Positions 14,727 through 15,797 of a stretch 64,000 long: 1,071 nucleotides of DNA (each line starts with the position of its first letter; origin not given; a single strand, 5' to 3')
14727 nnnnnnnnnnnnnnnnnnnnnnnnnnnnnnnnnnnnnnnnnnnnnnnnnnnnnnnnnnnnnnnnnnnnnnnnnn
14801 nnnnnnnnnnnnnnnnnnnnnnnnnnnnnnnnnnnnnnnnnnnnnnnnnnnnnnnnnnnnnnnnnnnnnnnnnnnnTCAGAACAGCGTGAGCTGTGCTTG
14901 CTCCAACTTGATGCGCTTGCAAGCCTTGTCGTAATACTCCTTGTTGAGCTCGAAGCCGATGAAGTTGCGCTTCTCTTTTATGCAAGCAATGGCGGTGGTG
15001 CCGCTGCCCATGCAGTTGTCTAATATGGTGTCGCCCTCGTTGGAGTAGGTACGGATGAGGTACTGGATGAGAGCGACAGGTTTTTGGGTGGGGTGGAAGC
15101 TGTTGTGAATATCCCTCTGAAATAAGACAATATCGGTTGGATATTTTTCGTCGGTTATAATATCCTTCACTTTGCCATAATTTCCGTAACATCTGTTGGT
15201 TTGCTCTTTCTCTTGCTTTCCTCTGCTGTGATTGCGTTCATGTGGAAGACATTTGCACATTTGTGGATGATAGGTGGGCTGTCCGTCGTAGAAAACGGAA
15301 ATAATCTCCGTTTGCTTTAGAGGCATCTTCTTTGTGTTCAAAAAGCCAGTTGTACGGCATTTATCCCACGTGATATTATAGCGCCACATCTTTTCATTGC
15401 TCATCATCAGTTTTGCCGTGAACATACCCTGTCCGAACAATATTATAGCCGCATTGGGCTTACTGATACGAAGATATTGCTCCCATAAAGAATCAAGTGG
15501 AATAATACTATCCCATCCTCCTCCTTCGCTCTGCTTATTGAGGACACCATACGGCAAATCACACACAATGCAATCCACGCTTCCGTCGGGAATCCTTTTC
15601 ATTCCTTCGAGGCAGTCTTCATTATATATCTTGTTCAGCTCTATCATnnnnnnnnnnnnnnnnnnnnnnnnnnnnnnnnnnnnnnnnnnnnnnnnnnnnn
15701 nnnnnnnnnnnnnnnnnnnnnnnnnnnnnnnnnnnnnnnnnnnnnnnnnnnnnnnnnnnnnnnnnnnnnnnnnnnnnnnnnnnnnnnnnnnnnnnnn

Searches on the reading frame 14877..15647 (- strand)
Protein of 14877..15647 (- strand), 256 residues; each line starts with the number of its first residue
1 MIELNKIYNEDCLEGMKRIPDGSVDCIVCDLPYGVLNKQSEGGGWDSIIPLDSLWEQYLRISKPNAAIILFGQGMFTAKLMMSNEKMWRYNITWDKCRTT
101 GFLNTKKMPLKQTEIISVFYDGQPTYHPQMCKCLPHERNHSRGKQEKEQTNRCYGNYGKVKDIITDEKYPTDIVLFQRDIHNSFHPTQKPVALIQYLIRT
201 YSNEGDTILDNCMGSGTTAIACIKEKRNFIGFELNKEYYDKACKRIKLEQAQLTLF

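Call 14: search_protein_families(library=pfam, proteins=[window:14877-15647:-], max_evalue=0.01)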
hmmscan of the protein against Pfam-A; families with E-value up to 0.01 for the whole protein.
window:14877-15647:- (256 aa): 2 families
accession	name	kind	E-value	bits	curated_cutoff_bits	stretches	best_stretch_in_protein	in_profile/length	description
PF01555.25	N6_N4_Mtase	-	2.2e-32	113.2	26.7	1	24-242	1-219/221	DNA methylase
PF01170.24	UPF0020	-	0.0039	17.4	22.3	0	20-35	118-133/197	RMKL-like, methyltransferase domain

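Call 17: search_protein_families(library=phrogs, proteins=[window:14877-15647:-], max_evalue=0.001)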
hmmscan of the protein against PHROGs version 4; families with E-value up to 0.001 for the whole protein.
window:14877-15647:- (256 aa): 14 families
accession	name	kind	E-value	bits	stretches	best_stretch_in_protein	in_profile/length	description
phrog_67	-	other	1.5e-79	269.9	1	1-255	120-352/743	DNA methyltransferase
phrog_12862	-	unknown function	2.3e-41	142.2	1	4-148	2-141/149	-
phrog_18293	-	other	1.7e-37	129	1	143-249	4-110/119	methyltransferase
phrog_498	-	other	1.4e-26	94.2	1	21-247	220-421/633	DNA methyltransferase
phrog_3008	-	other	4.6e-26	92.6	1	179-247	144-212/244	DNA methyltransferase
phrog_6025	-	other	4.4e-16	60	1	5-97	12-111/192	DNA methyltransferase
phrog_8769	-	other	5.2e-16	59.3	1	203-247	10-54/71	methyltransferase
phrog_23148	-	unknown function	3.2e-13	51.1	1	183-247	83-147/165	-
phrog_6952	-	other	5.8e-13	50.1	1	181-247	110-176/181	DNA methyltransferase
phrog_23085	-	unknown function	2.3e-11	44.5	1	183-246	42-105/138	-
phrog_16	-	DNA, RNA and nucleotide metabolism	1.3e-09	37.8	1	95-256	827-922/986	DNA helicase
phrog_23224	-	other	5.3e-07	30.2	0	184-247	230-293/305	DNA methyltransferase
phrog_18146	-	other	7.8e-05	22.7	1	190-236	54-101/452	DNA methyltransferase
phrog_12517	-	unknown function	0.00071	19.8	0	147-240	52-141/316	-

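Call 59: find_homologous_proteins(query=window:14877-15647:-, max_evalue=1e-10)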
Query window:14877-15647:- (256 aa): 7994 proteins with E <= 1e-10 among 8000 candidates; the best 120 are listed.
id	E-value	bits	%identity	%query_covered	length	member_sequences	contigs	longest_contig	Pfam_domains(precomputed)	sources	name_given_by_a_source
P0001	4.4e-174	595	98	100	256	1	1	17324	PF01555.25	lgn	-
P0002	7.6e-159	545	88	100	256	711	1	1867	PF01555.25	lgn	-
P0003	5.5e-156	535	87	100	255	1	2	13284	PF01555.25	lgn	-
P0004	5.9e-155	532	87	100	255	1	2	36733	PF01555.25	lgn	-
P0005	1.8e-152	524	85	100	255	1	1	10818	PF01555.25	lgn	-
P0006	2.3e-150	517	84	100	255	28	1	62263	PF01555.25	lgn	-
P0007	1.2e-149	515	84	100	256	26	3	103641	PF01555.25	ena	-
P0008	3.9e-148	510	84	100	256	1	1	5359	PF01555.25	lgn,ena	-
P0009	2.8e-147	507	84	100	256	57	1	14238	PF01555.25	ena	-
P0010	9.8e-147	505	82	100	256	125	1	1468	PF01555.25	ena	-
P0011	3.5e-146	503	85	96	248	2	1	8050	PF01555.25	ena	-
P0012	2.9e-145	500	86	100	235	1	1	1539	PF01555.25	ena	-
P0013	5.2e-145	499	87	100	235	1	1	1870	PF01555.25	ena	-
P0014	3.7e-142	490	82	100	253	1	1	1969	PF01555.25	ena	-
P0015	3.2e-134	464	76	100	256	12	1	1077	PF01555.25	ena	-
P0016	1.4e-131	455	76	100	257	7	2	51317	PF01555.25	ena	-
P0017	3.0e-131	454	74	100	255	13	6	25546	PF01555.25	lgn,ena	-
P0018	5.6e-131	454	73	100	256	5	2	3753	PF01555.25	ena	-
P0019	9.3e-130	449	73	100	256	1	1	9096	PF01555.25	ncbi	-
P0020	2.4e-129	448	73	100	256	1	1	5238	PF01555.25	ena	-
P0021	1.3e-126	439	74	100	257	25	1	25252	PF01555.25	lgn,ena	-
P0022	5.0e-125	434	71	100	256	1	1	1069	PF01555.25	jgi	-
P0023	9.9e-125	433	73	100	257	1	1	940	PF01555.25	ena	-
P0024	1.3e-124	433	71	100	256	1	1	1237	PF01555.25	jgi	-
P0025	1.7e-124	432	72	100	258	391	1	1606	PF01555.25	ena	-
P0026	2.7e-124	432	71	100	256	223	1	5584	PF01555.25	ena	-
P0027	6.5e-124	430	74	95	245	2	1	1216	PF01555.25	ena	-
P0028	9.9e-124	430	72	100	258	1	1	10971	PF01555.25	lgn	-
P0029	1.5e-123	429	69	100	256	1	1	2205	PF01555.25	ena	-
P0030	1.7e-123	429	71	100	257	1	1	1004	PF01555.25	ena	-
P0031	3.7e-123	428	72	100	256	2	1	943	PF01555.25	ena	-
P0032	4.2e-123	428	71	100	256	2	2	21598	PF01555.25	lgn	-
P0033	5.6e-123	427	71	100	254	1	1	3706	PF01555.25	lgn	-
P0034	3.4e-122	425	72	100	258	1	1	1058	PF01555.25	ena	-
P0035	5.9e-122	424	70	100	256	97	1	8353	PF01555.25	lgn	-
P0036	8.9e-122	423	73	100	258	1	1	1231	PF01555.25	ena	-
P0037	9.7e-122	423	72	100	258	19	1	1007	PF01555.25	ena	-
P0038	1.2e-121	423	70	100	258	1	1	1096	PF01555.25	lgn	-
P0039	1.7e-121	422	71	100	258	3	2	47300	PF01555.25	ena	-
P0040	2.1e-121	422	70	100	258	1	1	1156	PF01555.25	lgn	-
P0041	2.9e-121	422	74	99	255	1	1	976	PF01555.25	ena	-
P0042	1.0e-120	420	75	96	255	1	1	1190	PF01555.25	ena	-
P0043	1.6e-120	419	73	99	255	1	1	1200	PF01555.25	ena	-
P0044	2.7e-120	418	71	100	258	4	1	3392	PF01555.25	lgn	-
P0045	3.1e-120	418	69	100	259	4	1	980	PF01555.25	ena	-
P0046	4.7e-120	418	76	100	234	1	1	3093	PF01555.25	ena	-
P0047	1.1e-119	416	73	99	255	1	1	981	PF01555.25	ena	-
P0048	1.3e-119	416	69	100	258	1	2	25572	PF01555.25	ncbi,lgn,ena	-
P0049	1.7e-119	416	69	100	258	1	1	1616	PF01555.25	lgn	-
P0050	6.3e-119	414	71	100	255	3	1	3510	PF01555.25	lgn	-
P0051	7.4e-119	414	70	100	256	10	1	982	PF01555.25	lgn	-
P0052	8.1e-119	414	70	100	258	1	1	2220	PF01555.25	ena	-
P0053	1.3e-118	413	68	100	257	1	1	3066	PF01555.25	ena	-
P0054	1.7e-118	413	68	100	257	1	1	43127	PF01555.25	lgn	-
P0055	1.7e-118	413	68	100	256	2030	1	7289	PF01555.25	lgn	-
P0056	2.0e-118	412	68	100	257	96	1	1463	PF01555.25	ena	-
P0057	2.3e-118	412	68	100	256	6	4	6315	PF01555.25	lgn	-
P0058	2.5e-118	412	68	100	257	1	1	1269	PF01555.25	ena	-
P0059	2.8e-118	412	69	100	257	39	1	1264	PF01555.25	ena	-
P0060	4.2e-118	411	71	100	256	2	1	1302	PF01555.25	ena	-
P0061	5.9e-118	411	72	96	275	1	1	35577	PF01555.25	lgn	-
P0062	6.8e-118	411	68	100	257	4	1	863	PF01555.25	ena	-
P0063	1.0e-117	410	69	100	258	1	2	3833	PF01555.25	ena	-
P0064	2.5e-117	409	67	100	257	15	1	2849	PF01555.25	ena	-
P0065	2.8e-117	409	70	100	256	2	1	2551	PF01555.25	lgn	-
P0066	3.9e-117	408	68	100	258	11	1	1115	PF01555.25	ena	-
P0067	4.1e-117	408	67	100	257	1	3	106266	PF01555.25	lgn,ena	-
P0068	4.1e-117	408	68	100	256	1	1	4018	PF01555.25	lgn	-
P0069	2.0e-116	406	66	100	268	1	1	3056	PF01555.25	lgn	-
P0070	2.0e-116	406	66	100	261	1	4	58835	PF01555.25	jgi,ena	-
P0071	4.1e-116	405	69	100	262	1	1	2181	PF01555.25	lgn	-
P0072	6.6e-116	404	67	100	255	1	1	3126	PF01555.25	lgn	-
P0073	7.8e-116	404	68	98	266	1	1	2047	PF01555.25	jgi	jgi:DNA modification methylase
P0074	8.4e-116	404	65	100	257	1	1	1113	PF01555.25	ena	-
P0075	8.8e-116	404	66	100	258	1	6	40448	PF01555.25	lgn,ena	-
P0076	1.1e-115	403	69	100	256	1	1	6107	PF01555.25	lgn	-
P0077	1.3e-115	403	68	100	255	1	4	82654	PF01555.25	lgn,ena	-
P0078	1.6e-115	403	68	99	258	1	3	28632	PF01555.25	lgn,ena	-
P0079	1.6e-115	403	67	100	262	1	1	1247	PF01555.25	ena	-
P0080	1.8e-115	403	68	100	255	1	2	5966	PF01555.25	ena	-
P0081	1.8e-115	403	65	100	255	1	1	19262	PF01555.25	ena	-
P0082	1.9e-115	403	68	100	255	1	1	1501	PF01555.25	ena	-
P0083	2.0e-115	403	68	100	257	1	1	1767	PF01555.25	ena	-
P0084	2.6e-115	402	68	100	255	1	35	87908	PF01555.25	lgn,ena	-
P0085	3.7e-115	402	68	100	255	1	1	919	PF01555.25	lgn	-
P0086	5.0e-115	401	66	100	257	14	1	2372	PF01555.25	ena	-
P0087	5.5e-115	401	66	100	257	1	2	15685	PF01555.25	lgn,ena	-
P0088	6.2e-115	401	67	100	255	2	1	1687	PF01555.25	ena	-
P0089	7.0e-115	401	67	100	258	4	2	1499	PF01555.25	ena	-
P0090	8.9e-115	400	68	99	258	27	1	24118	PF01555.25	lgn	-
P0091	9.3e-115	400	69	100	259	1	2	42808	PF01555.25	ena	-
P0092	9.3e-115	400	68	100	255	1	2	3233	PF01555.25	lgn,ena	-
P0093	9.6e-115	400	68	100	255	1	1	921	PF01555.25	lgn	-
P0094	1.1e-114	400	67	100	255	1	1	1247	PF01555.25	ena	-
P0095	1.3e-114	400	66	100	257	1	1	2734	PF01555.25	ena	-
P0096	1.3e-114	400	68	100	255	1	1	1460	PF01555.25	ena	-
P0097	1.3e-114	400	68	100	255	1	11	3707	PF01555.25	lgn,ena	-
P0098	2.1e-114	399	67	100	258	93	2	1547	PF01555.25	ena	-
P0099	2.2e-114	399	69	100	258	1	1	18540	PF01555.25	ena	-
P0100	2.4e-114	399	66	100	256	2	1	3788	PF01555.25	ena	-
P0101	2.4e-114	399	66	100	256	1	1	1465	PF01555.25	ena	-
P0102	2.8e-114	399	67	100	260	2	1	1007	PF01555.25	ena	-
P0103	3.0e-114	399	67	100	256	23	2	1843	PF01555.25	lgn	-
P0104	3.2e-114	399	67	100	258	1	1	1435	PF01555.25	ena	-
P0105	3.2e-114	399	68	100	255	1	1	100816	PF01555.25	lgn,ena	-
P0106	3.5e-114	398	65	100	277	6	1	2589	PF01555.25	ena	-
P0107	4.5e-114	398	67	100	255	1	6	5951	PF01555.25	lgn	-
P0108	5.7e-114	398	67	100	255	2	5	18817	PF01555.25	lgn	-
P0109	6.7e-114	398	67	100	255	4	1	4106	PF01555.25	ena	-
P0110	7.7e-114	397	67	96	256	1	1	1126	PF01555.25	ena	-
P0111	8.1e-114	397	67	100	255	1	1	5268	PF01555.25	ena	-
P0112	1.0e-113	397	68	99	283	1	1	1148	PF01555.25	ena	-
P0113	1.0e-113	397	67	100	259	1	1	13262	PF01555.25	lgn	-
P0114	1.1e-113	397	67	100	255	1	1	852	PF01555.25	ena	-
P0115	1.2e-113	397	65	100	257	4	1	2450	PF01555.25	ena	-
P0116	1.5e-113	396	66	100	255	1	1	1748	PF01555.25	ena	-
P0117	1.5e-113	396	63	99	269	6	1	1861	PF01555.25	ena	-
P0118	2.0e-113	396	66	100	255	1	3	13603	PF01555.25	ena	-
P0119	2.1e-113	396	65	100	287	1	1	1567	PF01555.25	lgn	-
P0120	2.2e-113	396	65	100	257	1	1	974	PF01555.25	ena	-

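Call 74: predict_structure(alignment_id=A3)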
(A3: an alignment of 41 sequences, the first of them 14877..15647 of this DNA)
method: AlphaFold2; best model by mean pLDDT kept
length: 256 residues; sequences in the alignment: 41
mean_pLDDT: 80.1   pTM: 0.77
mean pLDDT of the five models: 80.1, 79.5, 79.4, 76.7, 76.5
residues with pLDDT >= 90: 123; 70-90: 54; 50-70: 59; < 50: 20
segments of 3 or more residues with pLDDT < 50: 34-46, 141-144
pLDDT, mean of each block of 10 residues (from residue 1): 93 94 95 50 50 94 93 84 90 86 59 89 64 63 53 59 58 84 83 94 95 93 97 93 95 71
secondary structure, 60 per line:
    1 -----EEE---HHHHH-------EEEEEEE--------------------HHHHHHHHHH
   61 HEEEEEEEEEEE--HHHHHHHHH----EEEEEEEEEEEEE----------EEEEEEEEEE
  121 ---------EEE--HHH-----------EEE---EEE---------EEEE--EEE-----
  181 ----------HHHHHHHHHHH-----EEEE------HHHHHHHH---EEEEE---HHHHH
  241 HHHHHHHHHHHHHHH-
elements in order: E6-8 H12-16 E24-30 H51-61 E62-72 H75-83 E88-100 E111-120 E130-132 E149-151 E155-157 E167-170 E173-175 H191-201 E207-210 H217-224 E228-232 H236-255
